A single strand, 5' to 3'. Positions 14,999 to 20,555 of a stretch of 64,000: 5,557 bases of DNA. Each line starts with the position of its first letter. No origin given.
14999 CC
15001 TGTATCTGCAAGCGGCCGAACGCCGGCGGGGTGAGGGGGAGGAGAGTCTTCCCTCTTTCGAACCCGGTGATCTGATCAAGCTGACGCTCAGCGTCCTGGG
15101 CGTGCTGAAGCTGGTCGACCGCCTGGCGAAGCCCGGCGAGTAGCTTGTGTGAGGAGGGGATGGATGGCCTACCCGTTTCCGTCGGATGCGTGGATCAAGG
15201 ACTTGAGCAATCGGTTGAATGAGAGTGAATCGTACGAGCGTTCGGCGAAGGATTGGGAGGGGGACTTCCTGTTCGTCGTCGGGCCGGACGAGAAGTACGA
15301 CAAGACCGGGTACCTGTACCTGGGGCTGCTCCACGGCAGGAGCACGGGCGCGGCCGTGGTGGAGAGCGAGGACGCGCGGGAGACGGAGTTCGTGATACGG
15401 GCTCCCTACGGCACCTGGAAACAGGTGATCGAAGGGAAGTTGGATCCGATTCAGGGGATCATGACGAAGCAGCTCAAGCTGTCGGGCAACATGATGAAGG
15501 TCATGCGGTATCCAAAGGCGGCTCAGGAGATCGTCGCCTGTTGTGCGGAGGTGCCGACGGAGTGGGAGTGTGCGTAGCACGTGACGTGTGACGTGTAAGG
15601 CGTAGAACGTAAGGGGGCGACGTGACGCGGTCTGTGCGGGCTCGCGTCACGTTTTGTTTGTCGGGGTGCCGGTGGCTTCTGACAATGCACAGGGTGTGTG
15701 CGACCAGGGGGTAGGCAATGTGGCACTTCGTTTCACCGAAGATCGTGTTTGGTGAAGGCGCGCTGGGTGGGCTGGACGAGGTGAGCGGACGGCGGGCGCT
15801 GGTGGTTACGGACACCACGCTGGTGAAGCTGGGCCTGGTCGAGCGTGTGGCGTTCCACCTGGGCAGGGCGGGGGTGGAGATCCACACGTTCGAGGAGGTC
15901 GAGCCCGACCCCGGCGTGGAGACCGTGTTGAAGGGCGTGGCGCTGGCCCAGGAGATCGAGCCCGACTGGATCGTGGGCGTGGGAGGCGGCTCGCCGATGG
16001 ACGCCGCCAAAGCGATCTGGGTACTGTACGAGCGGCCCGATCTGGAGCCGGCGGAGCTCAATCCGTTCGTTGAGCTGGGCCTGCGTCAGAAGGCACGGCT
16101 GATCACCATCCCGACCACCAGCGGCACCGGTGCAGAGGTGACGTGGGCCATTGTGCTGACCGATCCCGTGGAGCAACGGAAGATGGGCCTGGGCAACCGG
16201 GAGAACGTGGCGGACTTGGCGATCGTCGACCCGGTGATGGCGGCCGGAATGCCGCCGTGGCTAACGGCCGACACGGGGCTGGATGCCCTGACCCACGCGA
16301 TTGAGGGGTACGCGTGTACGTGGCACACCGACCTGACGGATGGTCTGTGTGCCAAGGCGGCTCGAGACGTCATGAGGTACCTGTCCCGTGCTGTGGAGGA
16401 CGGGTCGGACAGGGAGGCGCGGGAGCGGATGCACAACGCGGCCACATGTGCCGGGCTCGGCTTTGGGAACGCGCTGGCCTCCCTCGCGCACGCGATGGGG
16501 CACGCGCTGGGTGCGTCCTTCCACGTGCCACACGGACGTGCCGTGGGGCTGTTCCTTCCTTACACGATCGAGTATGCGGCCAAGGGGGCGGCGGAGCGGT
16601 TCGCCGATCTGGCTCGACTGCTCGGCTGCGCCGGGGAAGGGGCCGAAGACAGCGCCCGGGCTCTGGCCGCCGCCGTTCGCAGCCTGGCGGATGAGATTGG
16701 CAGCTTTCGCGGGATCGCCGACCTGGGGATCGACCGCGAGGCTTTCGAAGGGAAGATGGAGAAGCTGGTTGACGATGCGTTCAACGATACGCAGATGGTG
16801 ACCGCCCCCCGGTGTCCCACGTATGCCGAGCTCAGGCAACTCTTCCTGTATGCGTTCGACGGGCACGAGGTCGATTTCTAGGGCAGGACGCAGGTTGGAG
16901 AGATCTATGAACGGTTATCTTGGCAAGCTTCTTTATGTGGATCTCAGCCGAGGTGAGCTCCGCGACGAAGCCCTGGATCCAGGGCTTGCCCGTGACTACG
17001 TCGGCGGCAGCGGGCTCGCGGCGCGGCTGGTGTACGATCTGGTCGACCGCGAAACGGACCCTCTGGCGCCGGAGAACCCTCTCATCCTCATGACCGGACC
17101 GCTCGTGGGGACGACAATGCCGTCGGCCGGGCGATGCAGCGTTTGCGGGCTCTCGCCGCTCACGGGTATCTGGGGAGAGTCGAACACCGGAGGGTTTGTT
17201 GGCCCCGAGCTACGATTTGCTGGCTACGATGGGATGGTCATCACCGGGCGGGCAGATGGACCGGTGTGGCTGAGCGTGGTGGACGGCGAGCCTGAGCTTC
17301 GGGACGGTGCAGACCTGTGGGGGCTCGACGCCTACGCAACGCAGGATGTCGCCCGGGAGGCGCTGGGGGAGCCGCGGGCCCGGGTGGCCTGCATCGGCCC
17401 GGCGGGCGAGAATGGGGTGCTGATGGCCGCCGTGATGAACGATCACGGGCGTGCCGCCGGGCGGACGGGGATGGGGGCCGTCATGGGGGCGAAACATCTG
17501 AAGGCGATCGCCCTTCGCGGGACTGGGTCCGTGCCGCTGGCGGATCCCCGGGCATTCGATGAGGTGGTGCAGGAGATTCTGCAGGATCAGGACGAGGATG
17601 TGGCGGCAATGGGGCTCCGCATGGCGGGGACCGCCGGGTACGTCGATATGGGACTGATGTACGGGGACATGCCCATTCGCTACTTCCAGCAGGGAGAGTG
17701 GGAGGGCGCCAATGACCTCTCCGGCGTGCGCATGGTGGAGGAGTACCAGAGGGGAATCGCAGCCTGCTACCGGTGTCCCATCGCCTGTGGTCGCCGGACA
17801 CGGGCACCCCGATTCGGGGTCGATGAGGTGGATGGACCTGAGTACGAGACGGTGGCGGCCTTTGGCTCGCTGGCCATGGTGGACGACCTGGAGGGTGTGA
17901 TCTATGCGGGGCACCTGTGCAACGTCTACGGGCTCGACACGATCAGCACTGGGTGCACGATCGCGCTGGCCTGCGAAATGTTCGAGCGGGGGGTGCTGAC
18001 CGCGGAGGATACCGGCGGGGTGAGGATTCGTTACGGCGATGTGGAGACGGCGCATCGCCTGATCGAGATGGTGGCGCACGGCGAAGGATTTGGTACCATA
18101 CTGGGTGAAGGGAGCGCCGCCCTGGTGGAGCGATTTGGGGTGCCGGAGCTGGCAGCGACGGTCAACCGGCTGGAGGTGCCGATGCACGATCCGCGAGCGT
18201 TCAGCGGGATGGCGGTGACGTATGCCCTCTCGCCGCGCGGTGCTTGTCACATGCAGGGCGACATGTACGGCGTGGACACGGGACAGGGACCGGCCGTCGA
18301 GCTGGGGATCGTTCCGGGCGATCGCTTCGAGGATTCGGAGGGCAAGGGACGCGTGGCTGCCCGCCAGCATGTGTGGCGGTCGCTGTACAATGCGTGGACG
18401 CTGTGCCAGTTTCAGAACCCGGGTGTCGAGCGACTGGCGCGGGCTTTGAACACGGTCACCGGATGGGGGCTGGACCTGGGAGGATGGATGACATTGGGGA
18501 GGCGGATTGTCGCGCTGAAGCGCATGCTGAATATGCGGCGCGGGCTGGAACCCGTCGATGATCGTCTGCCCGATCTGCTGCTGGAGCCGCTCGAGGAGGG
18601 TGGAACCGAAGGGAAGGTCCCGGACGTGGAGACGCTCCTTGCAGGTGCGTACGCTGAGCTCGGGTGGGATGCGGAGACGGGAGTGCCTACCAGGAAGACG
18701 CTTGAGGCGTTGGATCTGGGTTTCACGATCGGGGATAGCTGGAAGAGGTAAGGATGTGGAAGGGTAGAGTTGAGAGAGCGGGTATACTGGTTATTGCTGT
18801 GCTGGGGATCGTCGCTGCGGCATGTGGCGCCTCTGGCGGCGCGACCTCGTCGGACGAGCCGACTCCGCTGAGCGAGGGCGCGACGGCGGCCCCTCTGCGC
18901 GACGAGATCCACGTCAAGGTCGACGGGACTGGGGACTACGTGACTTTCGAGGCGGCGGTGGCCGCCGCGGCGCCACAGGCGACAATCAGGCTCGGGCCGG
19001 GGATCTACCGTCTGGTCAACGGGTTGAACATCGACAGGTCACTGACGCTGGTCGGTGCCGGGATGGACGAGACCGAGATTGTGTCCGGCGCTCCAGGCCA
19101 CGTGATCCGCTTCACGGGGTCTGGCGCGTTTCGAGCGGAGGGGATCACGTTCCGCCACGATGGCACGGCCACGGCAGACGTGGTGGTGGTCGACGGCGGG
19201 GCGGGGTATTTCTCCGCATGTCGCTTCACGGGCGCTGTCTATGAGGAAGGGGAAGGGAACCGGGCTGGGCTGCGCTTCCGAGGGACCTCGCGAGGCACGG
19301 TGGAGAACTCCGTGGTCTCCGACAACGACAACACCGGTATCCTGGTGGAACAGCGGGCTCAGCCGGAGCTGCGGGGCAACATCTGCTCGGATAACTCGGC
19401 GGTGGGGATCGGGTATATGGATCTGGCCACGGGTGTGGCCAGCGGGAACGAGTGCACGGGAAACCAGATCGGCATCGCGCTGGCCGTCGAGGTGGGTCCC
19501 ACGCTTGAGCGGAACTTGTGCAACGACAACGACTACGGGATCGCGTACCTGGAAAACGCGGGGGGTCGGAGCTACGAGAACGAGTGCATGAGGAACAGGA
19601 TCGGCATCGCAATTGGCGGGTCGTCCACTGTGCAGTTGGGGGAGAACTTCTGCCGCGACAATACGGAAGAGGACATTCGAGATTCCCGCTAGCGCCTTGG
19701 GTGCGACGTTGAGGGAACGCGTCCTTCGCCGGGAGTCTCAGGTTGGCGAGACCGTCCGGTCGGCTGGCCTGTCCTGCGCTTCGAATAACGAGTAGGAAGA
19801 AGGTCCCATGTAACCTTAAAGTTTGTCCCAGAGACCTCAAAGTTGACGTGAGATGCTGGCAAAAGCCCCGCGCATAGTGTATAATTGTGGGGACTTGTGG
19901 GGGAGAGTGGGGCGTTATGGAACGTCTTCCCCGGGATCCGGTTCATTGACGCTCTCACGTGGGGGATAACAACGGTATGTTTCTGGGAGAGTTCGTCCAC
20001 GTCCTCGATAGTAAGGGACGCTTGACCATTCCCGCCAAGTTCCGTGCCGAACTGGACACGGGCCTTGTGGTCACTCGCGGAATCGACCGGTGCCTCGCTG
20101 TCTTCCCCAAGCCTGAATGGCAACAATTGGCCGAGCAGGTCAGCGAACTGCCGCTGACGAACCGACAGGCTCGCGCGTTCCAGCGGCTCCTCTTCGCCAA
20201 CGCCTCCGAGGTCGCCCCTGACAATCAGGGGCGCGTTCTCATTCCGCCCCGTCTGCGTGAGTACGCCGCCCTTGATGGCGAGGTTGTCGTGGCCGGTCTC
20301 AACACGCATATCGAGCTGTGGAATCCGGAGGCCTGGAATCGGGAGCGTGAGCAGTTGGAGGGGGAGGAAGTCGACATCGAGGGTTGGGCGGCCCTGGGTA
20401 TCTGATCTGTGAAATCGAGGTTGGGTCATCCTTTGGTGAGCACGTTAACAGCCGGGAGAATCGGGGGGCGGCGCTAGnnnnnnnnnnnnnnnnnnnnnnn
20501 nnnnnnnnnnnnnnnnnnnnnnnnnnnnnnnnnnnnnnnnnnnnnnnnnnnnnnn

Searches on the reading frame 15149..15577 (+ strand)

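Call 69: search_protein_families(library=pfam, proteins=[window:15149-15577:+], max_evalue=0.0001)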
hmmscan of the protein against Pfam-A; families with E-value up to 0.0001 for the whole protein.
window:15149-15577:+ (142 aa): 1 family
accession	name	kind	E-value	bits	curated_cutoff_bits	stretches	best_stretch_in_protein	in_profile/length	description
PF02036.22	SCP2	-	1.2e-11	45.3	21.3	1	22-122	7-97/101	SCP-2 sterol transfer family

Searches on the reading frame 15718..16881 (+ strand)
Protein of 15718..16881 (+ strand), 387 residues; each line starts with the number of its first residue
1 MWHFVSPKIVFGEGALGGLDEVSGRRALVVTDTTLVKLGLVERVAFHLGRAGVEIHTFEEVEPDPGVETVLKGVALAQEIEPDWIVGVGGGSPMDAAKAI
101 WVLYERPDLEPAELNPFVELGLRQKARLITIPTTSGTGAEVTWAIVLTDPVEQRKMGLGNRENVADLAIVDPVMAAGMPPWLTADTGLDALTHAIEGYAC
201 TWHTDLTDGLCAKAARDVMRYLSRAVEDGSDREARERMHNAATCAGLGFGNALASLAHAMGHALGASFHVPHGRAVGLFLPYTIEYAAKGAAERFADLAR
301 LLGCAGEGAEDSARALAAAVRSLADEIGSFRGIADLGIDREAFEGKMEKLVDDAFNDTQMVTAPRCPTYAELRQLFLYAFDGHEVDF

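Call 69: search_protein_families(library=pfam, proteins=[window:15718-16881:+], max_evalue=0.0001)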
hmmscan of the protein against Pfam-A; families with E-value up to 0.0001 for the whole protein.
window:15718-16881:+ (387 aa): 3 families
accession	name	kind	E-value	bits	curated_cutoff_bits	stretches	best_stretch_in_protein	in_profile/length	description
PF25137.1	ADH_Fe_C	-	1.5e-51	175.3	27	1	183-377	1-191/194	Fe-containing alcohol dehydrogenase family, C-terminal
PF00465.25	Fe-ADH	-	4.9e-46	156.8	31.3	1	7-172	2-168/168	Iron-containing alcohol dehydrogenase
PF13685.12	Fe-ADH_2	-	1e-09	39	28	1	20-100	15-93/149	Iron-containing alcohol dehydrogenase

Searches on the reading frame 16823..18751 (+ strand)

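Call 69: search_protein_families(library=pfam, proteins=[window:16823-18751:+], max_evalue=0.0001)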
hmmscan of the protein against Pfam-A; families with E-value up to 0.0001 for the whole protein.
window:16823-18751:+ (642 aa): 2 families
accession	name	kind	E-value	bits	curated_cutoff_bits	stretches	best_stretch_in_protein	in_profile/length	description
PF01314.23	AFOR_C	-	1.9e-112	376.6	27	1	250-632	4-385/385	Aldehyde ferredoxin oxidoreductase, domains 2 & 3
PF02730.20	AFOR_N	-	4.3e-77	258.8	29.8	1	34-234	1-199/199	Aldehyde ferredoxin oxidoreductase, N-terminal domain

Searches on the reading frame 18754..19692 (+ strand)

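Call 69: search_protein_families(library=pfam, proteins=[window:18754-19692:+], max_evalue=0.0001)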
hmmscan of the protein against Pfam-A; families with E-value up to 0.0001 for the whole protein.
window:18754-19692:+ (312 aa): 2 families
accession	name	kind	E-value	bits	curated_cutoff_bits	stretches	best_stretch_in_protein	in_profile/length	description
PF13229.12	Beta_helix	-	2.7e-16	60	25.9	1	144-298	3-156/158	Right handed beta helix region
PF05048.19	NosD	-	1.6e-12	47.8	23.6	1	167-242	79-154/212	Periplasmic copper-binding protein (NosD)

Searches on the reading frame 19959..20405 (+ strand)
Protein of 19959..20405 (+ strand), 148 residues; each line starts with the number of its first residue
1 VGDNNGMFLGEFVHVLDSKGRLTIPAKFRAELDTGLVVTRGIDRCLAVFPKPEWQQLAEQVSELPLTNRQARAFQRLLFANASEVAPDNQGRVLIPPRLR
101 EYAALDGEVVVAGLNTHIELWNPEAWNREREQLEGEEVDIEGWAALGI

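Call 70: search_protein_families(library=pfam, proteins=[window:19959-20405:+], max_evalue=0.0001)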
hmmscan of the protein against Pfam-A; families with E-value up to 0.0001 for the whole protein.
window:19959-20405:+ (148 aa): 1 family
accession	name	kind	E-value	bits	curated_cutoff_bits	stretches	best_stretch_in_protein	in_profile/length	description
PF02381.23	MraZ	-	3.3e-39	133.1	23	2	7-76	1-71/72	MraZ protein, putative antitoxin-like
